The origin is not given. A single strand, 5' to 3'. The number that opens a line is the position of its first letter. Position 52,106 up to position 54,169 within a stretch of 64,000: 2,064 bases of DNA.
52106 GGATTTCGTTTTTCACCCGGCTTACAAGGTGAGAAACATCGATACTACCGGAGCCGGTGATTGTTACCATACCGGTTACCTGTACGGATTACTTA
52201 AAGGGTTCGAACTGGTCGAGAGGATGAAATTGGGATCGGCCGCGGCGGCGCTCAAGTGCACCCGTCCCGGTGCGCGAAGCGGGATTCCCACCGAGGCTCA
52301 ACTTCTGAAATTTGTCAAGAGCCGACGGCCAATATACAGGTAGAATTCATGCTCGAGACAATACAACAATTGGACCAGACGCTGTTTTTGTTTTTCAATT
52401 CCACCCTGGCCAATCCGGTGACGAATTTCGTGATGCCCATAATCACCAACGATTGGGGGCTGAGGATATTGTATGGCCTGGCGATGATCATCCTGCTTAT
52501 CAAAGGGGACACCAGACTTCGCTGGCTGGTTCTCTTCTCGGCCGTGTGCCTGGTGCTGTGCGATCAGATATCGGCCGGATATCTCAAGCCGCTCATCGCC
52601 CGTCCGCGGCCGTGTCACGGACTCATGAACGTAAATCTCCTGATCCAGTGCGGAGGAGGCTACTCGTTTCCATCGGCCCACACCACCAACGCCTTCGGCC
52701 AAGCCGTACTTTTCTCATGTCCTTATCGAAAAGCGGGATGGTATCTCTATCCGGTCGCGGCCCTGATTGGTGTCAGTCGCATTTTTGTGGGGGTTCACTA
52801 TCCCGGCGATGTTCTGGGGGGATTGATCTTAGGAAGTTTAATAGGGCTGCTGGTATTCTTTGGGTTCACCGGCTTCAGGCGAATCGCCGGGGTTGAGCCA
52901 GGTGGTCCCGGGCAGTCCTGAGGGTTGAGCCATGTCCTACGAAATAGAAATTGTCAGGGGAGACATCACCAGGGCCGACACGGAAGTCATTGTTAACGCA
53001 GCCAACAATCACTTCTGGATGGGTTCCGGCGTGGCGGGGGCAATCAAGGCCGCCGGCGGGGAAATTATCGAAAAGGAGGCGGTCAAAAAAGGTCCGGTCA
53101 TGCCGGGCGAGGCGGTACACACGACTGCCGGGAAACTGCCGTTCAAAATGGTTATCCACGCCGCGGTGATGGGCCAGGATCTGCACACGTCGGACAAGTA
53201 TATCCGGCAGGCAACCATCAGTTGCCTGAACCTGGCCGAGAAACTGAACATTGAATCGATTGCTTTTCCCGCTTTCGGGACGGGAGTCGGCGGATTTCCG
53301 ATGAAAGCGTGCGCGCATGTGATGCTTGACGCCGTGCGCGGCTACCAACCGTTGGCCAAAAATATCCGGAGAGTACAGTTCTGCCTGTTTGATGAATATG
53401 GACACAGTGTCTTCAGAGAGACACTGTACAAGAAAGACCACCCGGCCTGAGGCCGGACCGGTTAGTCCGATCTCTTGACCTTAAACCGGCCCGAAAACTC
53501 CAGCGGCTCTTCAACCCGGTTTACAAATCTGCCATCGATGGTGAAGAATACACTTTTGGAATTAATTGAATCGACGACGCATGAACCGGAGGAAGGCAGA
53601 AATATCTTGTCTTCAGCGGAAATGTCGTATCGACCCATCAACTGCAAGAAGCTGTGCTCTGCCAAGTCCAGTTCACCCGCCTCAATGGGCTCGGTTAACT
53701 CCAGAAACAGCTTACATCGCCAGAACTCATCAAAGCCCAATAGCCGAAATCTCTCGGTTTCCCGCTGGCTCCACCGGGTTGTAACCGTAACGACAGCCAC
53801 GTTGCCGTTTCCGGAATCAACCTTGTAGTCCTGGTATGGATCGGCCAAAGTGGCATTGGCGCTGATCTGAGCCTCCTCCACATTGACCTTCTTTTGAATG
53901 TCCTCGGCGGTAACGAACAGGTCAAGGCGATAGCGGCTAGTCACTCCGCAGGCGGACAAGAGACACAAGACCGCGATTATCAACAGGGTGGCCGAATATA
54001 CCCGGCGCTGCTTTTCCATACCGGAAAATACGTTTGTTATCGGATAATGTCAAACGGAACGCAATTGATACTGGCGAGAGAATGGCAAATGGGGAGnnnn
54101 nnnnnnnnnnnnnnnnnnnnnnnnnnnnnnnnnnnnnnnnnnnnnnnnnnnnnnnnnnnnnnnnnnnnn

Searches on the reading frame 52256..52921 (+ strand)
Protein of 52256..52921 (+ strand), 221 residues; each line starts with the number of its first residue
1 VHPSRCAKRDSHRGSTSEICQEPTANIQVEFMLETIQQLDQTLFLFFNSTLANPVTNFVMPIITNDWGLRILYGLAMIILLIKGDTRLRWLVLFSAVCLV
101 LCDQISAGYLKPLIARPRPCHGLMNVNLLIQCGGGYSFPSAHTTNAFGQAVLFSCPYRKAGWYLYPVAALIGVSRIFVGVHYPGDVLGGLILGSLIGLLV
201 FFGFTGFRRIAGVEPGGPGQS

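Call 3: search_protein_families(library=pfam, proteins=[window:52256-52921:+])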
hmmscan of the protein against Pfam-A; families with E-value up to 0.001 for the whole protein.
window:52256-52921:+ (221 aa): 2 families
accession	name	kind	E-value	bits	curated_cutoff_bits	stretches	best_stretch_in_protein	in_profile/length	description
PF01569.27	PAP2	-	1.1e-18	67.6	27.2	1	99-202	8-123/130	PAP2 superfamily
PF14378.12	PAP2_3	-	2.9e-05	24.4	27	1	134-196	123-187/190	PAP2 superfamily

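Call 4: search_protein_families(library=ncbifam, proteins=[window:52256-52921:+])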
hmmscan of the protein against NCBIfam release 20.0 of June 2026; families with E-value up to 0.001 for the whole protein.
window:52256-52921:+ (221 aa): 3 families
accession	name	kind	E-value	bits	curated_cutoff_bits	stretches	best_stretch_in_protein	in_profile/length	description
NF047884.1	UdeprDiPSep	equivalog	7.9e-17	61.8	250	1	27-200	13-183/188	undecaprenyl-diphosphatase SepP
NF008813.0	PRK11837.1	equivalog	1.8e-14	54.1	229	1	36-195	2-163/202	undecaprenyl-diphosphate phosphatase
NF007975.0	PRK10699.1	equivalog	0.00029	20.3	261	1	131-199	152-225/254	phosphatidylglycerophosphatase B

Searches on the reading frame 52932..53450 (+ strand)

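Call 3: search_protein_families(library=pfam, proteins=[window:52932-53450:+])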
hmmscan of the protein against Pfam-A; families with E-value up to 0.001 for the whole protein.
window:52932-53450:+ (172 aa): 1 family
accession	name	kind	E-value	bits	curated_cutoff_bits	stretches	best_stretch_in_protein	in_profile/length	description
PF01661.27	Macro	-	4.5e-32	110.9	22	1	21-131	1-118/118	Macro domain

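Call 4: search_protein_families(library=ncbifam, proteins=[window:52932-53450:+])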
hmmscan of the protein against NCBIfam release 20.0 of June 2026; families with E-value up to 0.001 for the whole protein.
window:52932-53450:+ (172 aa): 12 families
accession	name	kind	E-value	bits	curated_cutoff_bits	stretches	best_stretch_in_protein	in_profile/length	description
NF001666.0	PRK00431.2-2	equivalog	6e-41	140.1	246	1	4-149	2-146/164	ADP-ribose-binding protein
NF001667.0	PRK00431.2-3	equivalog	1.8e-36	125.5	252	1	4-167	9-175/182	ADP-ribose-binding protein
NF001668.0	PRK00431.2-4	equivalog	6.1e-34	117.2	278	1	3-165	49-212/220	ADP-ribose-binding protein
NF001663.0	PRK00431.1-4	equivalog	2.8e-33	115.3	285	1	4-167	8-177/180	ADP-ribose-binding protein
NF001664.0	PRK00431.1-6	equivalog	1.6e-32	112.3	200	1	4-167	3-171/173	O-acetyl-ADP-ribose deacetylase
NF001665.0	PRK00431.2-1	equivalog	3.7e-31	108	315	1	3-163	8-169/177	ADP-ribose-binding protein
NF001660.0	PRK00431.1-1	equivalog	3.7e-30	104.7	271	1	1-168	1-174/177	O-acetyl-ADP-ribose deacetylase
NF009880.0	PRK13341.1-1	equivalog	9.3e-27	93.6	891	1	4-165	428-597/599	AAA family ATPase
NF001662.0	PRK00431.1-3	equivalog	5.6e-22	78.4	215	1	2-165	2-181/185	[protein ADP-ribosylglutamate] hydrolase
NF001661.0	PRK00431.1-2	equivalog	1.7e-20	73.7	291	1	4-168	2-174/179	O-acetyl-ADP-ribose deacetylase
NF003163.0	PRK04143.1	equivalog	1.1e-18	67.6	272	1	4-168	84-263/265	protein-ADP-ribose hydrolase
NF048014.1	antitoxin_DarG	equivalog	9e-10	38.3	250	1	5-131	1-131/338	type II toxin-antitoxin system antitoxin DNA ADP-ribosyl glycohydrolase DarG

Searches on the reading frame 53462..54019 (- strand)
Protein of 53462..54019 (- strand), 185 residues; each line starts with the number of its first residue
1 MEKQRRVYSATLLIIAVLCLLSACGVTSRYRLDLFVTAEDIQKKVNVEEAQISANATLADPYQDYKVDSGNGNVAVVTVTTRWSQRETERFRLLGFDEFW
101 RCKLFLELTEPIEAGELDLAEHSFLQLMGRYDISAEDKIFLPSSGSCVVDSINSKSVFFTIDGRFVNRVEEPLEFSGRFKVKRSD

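Call 3: search_protein_families(library=pfam, proteins=[window:53462-54019:-])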
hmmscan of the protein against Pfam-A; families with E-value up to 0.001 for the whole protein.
window:53462-54019:- (185 aa): 0 families

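Call 4: search_protein_families(library=ncbifam, proteins=[window:53462-54019:-])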
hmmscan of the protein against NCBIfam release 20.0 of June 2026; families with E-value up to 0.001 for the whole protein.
window:53462-54019:- (185 aa): 0 families

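Call 5: search_protein_families(library=pfam, proteins=[window:53462-54019:-], max_evalue=10)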
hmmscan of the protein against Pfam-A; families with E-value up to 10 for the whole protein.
window:53462-54019:- (185 aa): 1 family
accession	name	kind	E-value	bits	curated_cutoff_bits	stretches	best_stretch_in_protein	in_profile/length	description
PF13627.12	LptM_cons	-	0.15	12.3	27.3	1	11-26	1-16/23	LPS-assembly lipoprotein LptM, conserved region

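Call 80: find_homologous_proteins(query=window:53462-54019:-, max_evalue=0.001)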
Query window:53462-54019:- (185 aa): 18 proteins with E <= 0.001 among 145 candidates.
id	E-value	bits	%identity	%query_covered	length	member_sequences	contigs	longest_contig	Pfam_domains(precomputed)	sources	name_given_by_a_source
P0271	2.0e-116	404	100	100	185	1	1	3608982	-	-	-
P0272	1.1e-91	323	76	100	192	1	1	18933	-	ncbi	-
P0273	2.7e-79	283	65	100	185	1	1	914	-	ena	-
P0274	5.4e-77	275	66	100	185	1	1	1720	-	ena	-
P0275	3.2e-74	266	64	100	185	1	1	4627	-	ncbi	-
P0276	4.5e-74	266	65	100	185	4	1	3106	-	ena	-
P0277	7.9e-73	262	60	100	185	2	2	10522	-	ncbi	-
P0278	1.2e-72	261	63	100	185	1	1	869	-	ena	-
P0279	2.8e-70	253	63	96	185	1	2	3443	-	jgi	jgi:hypothetical protein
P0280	3.4e-69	250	58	100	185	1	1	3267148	-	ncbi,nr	ncbi:MAG: hypothetical protein JSU74_03780 [Candidatus Zixiibacteriota bacterium]|nr:MAG: hypothetic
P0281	4.2e-69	250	62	94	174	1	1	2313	-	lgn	-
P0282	8.0e-69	249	61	97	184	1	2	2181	-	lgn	-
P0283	4.7e-68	246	60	99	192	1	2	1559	-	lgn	-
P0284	5.9e-68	246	62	94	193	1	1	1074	-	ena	-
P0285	2.5e-66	240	61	94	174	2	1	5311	-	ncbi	-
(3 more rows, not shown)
